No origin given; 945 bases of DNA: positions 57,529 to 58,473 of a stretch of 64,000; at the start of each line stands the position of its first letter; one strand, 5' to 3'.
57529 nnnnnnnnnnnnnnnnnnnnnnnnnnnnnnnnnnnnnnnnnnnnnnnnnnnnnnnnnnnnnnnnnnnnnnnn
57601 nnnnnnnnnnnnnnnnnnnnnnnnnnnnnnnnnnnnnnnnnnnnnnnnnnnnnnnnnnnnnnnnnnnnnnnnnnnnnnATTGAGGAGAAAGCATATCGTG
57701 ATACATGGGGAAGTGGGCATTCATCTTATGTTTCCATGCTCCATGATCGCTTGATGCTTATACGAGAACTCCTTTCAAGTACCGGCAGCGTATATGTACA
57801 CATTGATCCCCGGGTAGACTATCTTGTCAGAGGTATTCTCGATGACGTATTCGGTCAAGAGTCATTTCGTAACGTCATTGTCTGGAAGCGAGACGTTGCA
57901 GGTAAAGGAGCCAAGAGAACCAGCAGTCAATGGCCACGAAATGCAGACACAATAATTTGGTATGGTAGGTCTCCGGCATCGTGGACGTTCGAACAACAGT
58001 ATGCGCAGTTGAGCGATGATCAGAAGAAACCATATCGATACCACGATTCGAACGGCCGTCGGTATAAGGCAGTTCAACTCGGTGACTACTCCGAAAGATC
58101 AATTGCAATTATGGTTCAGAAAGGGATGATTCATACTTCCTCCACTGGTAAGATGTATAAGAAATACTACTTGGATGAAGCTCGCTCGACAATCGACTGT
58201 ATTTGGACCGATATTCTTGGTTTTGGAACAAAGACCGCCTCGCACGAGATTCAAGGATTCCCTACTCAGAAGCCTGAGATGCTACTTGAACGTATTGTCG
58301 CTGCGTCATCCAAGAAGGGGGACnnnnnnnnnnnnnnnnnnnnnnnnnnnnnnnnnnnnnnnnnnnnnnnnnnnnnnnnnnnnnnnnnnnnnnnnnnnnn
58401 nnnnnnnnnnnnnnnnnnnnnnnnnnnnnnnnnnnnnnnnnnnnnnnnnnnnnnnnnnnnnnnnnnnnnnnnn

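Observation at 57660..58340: Mod #2 is a mosaic whose central target-recognition region is low-GC and looks like a recent specificity swap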

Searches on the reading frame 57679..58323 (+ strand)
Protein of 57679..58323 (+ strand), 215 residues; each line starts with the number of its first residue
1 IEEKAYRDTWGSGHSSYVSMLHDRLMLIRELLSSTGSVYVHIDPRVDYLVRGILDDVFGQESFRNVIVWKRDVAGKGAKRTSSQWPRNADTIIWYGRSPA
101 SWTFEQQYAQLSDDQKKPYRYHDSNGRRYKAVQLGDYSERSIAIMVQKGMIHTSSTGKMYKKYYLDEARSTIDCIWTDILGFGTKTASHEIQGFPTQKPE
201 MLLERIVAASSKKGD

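Call 20: find_homologous_proteins(query=window:57679-58323:+, max_evalue=0.00001)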
Query window:57679-58323:+ (215 aa): 91 proteins with E <= 0.00001 among 224 candidates.
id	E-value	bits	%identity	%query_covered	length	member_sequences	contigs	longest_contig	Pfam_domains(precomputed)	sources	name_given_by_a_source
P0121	1.9e-86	307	72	87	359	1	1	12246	PF01555.25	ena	-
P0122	3.9e-81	290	61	99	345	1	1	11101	PF01555.25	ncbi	-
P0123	4.6e-81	290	59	100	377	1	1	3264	PF01555.25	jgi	jgi:DNA modification methylase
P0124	1.6e-80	288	60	100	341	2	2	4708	PF01555.25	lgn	-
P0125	2.1e-80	287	63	91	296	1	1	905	PF01555.25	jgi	jgi:adenine specific DNA methylase Mod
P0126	8.9e-79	282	59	100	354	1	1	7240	PF01555.25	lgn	-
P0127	5.1e-76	273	58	98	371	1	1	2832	PF01555.25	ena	-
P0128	1.2e-73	265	57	100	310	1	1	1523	PF01555.25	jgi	-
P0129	6.1e-72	260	57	98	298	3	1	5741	PF01555.25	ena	-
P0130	9.2e-72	259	57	99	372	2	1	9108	PF13847.13,PF13649.13,PF01555.25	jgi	jgi:DNA modification methylase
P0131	6.1e-71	257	56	100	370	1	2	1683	PF01555.25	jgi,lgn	jgi:DNA modification methylase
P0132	2.0e-70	255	55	93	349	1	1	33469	PF01555.25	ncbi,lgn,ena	-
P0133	6.3e-70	253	54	99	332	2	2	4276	PF01555.25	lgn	-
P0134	6.4e-69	250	54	99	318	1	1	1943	PF01555.25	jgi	jgi:DNA modification methylase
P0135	1.7e-67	245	55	93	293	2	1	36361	PF01555.25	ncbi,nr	ncbi:MAG: site-specific DNA-methyltransferase [Bacteroidetes bacterium]|nr:site-specific DNA-methylt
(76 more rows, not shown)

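Call 39: find_encoding_contigs(protein=P0121, flank=5000, max_places=1)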
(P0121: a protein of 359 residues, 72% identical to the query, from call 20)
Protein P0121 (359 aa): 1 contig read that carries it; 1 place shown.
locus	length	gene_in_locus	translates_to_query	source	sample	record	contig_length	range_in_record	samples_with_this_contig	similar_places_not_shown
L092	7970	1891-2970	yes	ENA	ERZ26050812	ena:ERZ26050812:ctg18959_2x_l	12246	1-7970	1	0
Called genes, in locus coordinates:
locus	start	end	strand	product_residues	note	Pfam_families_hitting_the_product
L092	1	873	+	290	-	?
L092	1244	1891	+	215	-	-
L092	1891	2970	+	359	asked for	PF01555:N6_N4_Mtase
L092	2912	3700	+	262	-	PF01909:NTP_transf_2, PF18765:Polbeta (weak)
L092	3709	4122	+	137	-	PF05168:HEPN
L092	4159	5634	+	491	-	PF04851:ResIII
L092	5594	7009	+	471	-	-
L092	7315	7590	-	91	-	PF06776:IalB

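Call 40: find_encoding_contigs(protein=P0122, flank=5000, max_places=1)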
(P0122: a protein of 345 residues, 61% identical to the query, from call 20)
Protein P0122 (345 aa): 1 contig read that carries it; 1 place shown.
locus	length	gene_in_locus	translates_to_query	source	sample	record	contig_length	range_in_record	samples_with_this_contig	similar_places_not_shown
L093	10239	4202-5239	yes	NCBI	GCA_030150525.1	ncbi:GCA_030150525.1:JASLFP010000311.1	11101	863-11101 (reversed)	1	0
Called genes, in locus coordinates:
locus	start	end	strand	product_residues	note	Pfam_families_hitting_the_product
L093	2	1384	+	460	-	?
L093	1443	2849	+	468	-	PF01523:PmbA_TldD_1st, PF19290:PmbA_TldD_2nd, PF19289:PmbA_TldD_3rd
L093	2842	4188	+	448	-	PF01523:PmbA_TldD_1st (weak), PF19290:PmbA_TldD_2nd, PF19289:PmbA_TldD_3rd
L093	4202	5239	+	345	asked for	PF01555:N6_N4_Mtase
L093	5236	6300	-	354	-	PF01212:Beta_elim_lyase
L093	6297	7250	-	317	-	PF00211:Guanylate_cyc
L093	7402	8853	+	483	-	PF00390:malic, PF03949:Malic_M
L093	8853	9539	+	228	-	PF00072:Response_reg, PF00486:Trans_reg_C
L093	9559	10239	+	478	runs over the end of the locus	PF00392:GntR, PF00155:Aminotran_1_2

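Call 47: find_related_loci(query=window:57679-58323:+, collection=metagenome_contigs, flank=4000)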
Query window:57679-58323:+ (215 aa) in metagenome_contigs; peptide patterns used: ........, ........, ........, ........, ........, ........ (x = any residue, [..] = any of these).
600 stretches matched a pattern (row limit reached: there are more); 545 encode a relative of the query (tblastn E <= 1e-3); the best 80 are kept; 80 distinct loci.
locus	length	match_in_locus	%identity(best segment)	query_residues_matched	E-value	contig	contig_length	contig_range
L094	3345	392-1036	76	1-215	6e-117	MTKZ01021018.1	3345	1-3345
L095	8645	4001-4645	76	1-215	5e-114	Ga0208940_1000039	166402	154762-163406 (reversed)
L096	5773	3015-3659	76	1-215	4e-114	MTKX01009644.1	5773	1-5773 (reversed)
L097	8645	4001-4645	76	1-215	5e-114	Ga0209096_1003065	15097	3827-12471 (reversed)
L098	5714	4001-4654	43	1-215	4e-51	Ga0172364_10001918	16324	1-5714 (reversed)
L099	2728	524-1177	43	1-215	1e-51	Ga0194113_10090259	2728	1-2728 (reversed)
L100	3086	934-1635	42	1-215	3e-48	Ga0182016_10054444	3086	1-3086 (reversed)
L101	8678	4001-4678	42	1-215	4e-48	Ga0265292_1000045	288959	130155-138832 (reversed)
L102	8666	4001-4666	41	1-211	2e-47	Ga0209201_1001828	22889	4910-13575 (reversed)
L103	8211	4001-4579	42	1-215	8e-47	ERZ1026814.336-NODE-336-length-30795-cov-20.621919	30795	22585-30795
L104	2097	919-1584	41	1-215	4e-47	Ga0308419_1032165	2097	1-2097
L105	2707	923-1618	39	1-215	3e-45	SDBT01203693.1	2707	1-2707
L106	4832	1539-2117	40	1-215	5e-45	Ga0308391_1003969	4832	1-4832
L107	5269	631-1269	44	1-215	9e-45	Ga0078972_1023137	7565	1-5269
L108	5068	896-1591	39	1-215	1e-44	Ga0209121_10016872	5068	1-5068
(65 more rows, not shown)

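Call 48: find_related_loci(query=window:57679-58323:+, collection=viral_contigs, flank=4000)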
Query window:57679-58323:+ (215 aa) in viral_contigs; peptide patterns used: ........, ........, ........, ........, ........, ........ (x = any residue, [..] = any of these).
12 stretches matched a pattern; 8 encode a relative of the query (tblastn E <= 1e-3); 8 distinct loci.
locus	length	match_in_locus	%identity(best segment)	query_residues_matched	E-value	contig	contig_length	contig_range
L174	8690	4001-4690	38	1-215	2e-43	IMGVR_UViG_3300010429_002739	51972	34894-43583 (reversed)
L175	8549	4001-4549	37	1-215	4e-34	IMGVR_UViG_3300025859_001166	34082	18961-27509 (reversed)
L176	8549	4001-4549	37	1-215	4e-34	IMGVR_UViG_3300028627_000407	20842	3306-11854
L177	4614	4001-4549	35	1-211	2e-30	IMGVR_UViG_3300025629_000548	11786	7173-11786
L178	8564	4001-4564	36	1-214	2e-29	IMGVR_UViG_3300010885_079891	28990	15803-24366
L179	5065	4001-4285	46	1-97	1e-26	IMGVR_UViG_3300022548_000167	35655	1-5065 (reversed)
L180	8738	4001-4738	29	1-215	3e-26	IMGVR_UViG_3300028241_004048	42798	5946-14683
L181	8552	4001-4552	32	1-212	1e-20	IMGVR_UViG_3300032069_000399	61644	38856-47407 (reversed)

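Call 69: search_dna_similar(query=window:57679-58323:+, collection=plasmids, mode=protein, max_rows=10)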
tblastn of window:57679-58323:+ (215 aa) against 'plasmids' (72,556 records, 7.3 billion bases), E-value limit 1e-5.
Records with a match: 218; places in all: 219; records where one place covers at least 80% of the query: 128.
Best place of each record, by identity: <60% 218.
By first word of the organism name: Acinetobacter 36; Enterococcus 17; Escherichia 12; Salmonella 8; Pseudomonas 8; Rhizobium 6; Lactococcus 6; Sphingobium 5; Rhodococcus 5; Lacticaseibacillus 4; and 79 more.
By predicted mobility (MOB-suite, as given by PLSDB): mobilizable 99; non-mobilizable 67; conjugative 52.
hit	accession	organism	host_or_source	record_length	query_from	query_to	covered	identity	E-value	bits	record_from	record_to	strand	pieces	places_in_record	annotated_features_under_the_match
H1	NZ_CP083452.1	Comamonas odontotermitis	cell culture,cucumber rhizosphere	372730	1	214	100%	40.7%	1e-42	159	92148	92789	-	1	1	site-specific DNA-methyltransferase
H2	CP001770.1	Spirosoma linguale DSM 74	-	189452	1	215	100%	37.1%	6e-36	140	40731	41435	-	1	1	DNA methylase N-4/N-6 domain protein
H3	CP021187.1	Rhizorhabdus wittichii DC-6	activated sludge of a wastewater ...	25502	1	214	100%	37.0%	5e-27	114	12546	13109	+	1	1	site-specific DNA-methyltransferase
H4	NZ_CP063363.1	Xanthobacter dioxanivorans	pure culture,active sludge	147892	1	214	100%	37.0%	5e-27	114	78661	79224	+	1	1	DNA methyltransferase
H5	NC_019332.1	Arthrobacter sp. J3.53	heavy aromatic hydrocarbon contaminated ...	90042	1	214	100%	34.3%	2e-23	104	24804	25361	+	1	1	DNA methyltransferase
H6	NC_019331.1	Arthrobacter sp. J3.40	heavy aromatic hydrocarbon contaminated ...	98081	1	214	100%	34.3%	2e-23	104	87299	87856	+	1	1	DNA methyltransferase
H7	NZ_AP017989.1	Aminobacter sp. SS-2016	Lotus japoicus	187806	1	215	100%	33.8%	2e-23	104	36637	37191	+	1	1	site-specific DNA-methyltransferase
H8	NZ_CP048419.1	Sphingomonas insulae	Cell,soil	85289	1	212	99%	33.6%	1e-27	117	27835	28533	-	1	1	site-specific DNA-methyltransferase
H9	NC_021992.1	Acetobacter pasteurianus 386B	-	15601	1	215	100%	32.7%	1e-24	108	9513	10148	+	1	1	site-specific DNA-methyltransferase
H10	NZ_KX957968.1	Vibrio alginolyticus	shrimip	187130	1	215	100%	32.5%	9e-24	105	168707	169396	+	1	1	site-specific DNA-methyltransferase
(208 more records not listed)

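Call 70: search_dna_similar(query=window:57679-58323:+, collection=phages, mode=protein, max_rows=10)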
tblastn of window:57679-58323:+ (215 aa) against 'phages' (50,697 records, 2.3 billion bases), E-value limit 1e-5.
Records with a match: 60; places in all: 60; records where one place covers at least 80% of the query: 56.
Best place of each record, by identity: <60% 60.
By first word of the organism name: Streptomyces 22; Flavobacterium 16; Mycobacterium 5; Cellulophaga 3; Bacteriophage 3; Polaribacter 2; Geobacillus 2; uncultured 2; Campylobacter 2; Anaerosphaera 1; and 2 more.
By host as written in the record: Streptomyces lividans JI 1326 15; - 10; Flavobacterium sp. LMO6 9; Flavobacterium sp. LMO9 7; Streptomyces griseus ATCC 10137 5; Mycobacterium smegmatis mc2 155 4; Cellulophaga baltica #12 3; Campylobacter sp. 2; and 5 more.
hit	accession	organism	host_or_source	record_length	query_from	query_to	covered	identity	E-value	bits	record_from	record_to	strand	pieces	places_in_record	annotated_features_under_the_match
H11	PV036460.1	Anaerosphaera phage IMGVR 8818211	Anaerosphaera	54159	1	214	100%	32.4%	5e-26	110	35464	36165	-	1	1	hypothetical protein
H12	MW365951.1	Streptomyces phage Hippo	Streptomyces lividans JI 1326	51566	16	215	93%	32.6%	1e-25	109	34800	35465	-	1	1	48: methyltransferase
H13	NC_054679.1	Streptomyces phage Werner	Streptomyces lividans JI 1326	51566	16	215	93%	32.6%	1e-25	109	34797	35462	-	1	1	48: DNA methyltransferase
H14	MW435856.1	Streptomyces phage Werner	Streptomyces lividans JI 1326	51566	16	215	93%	32.6%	1e-25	109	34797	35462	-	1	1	48: methyltransferase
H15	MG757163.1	Streptomyces phage OzzyJ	Streptomyces lividans JI1326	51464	16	215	93%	32.0%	3e-23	102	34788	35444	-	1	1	DNA methylase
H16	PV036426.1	Acutalibacteraceae phage NatCom_11578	Acutalibacteraceae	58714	1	215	100%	29.3%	2e-13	74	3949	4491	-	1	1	DNA methyltransferase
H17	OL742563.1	Streptomyces phage Snorlax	Streptomyces lividans JI 1326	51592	16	215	93%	31.4%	4e-25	108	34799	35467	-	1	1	48: DNA methylase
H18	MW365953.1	Streptomyces phage Dwayne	Streptomyces lividans JI 1326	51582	16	215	93%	31.4%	4e-25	107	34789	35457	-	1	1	48: DNA methylase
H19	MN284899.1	Streptomyces phage Whatever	Streptomyces lividans JI 1326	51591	16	215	93%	31.4%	4e-25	107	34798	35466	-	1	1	48: DNA methylase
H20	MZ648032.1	Streptomyces phage Chucky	Streptomyces lividans JI 1326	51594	16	215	93%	31.4%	4e-25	107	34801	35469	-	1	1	48: DNA methylase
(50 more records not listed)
